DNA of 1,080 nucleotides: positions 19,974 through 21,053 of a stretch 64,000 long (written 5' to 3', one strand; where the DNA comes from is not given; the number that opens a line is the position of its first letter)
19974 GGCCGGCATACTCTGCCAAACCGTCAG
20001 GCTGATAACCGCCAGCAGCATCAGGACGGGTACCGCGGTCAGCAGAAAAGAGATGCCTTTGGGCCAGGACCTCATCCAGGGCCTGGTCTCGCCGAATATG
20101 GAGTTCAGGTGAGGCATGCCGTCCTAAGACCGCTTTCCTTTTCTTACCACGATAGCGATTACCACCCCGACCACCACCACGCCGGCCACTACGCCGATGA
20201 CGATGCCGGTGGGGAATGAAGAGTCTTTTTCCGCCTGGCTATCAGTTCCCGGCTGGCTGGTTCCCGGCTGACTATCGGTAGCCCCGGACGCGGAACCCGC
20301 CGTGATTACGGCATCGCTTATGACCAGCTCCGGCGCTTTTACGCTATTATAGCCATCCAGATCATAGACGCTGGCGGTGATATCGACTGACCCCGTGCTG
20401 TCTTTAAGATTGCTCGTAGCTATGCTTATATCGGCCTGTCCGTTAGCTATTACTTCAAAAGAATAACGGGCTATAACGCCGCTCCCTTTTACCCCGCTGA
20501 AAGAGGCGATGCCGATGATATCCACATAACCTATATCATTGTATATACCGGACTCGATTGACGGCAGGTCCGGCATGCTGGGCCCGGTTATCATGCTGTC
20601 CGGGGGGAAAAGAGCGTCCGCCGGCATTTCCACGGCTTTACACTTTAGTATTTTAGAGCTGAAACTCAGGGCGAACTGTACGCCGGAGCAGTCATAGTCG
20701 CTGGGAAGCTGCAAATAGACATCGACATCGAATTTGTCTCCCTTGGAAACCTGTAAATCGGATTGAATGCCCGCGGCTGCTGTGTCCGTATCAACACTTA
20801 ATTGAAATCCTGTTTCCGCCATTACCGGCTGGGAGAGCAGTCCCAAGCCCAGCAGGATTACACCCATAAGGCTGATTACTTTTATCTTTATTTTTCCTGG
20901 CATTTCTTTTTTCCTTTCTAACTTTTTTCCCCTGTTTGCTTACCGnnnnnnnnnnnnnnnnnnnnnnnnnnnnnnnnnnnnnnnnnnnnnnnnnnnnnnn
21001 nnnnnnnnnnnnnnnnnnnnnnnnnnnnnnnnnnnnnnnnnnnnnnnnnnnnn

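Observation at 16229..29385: The surface-display module is inserted inside the pst operon (pstS ... surface genes ... pstCAB-regulator)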

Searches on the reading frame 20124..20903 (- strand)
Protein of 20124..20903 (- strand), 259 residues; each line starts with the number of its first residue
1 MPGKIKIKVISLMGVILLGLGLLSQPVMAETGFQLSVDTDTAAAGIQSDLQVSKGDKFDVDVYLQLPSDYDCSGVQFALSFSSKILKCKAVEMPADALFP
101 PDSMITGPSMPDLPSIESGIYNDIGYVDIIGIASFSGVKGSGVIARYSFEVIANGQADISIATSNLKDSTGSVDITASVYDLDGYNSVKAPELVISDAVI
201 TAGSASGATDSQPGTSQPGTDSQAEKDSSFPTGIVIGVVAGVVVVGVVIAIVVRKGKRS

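Call 4: search_protein_families(library=pfam, proteins=[window:20124-20903:-], max_evalue=0.01)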
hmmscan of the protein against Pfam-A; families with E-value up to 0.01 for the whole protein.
window:20124-20903:- (259 aa): 0 families

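Call 5: search_protein_families(library=ncbifam, proteins=[window:20124-20903:-], max_evalue=0.01)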
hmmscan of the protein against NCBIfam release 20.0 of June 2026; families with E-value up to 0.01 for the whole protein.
window:20124-20903:- (259 aa): 0 families

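Call 6: search_protein_families(library=pfam, proteins=[window:20124-20903:-], max_evalue=10)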
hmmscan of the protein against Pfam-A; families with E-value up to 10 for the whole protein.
window:20124-20903:- (259 aa): 0 families

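Call 38: find_homologous_proteins(query=window:20124-20903:-, max_evalue=0.001)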
Query window:20124-20903:- (259 aa): 1 proteins with E <= 0.001 among 2477 candidates.
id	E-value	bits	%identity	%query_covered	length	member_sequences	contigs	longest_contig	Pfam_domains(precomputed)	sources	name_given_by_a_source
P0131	5.6e-156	535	100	100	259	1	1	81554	-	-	-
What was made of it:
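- Tried and rejected: A homologue search with the 259-aa anchor returned only itself (call 38).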
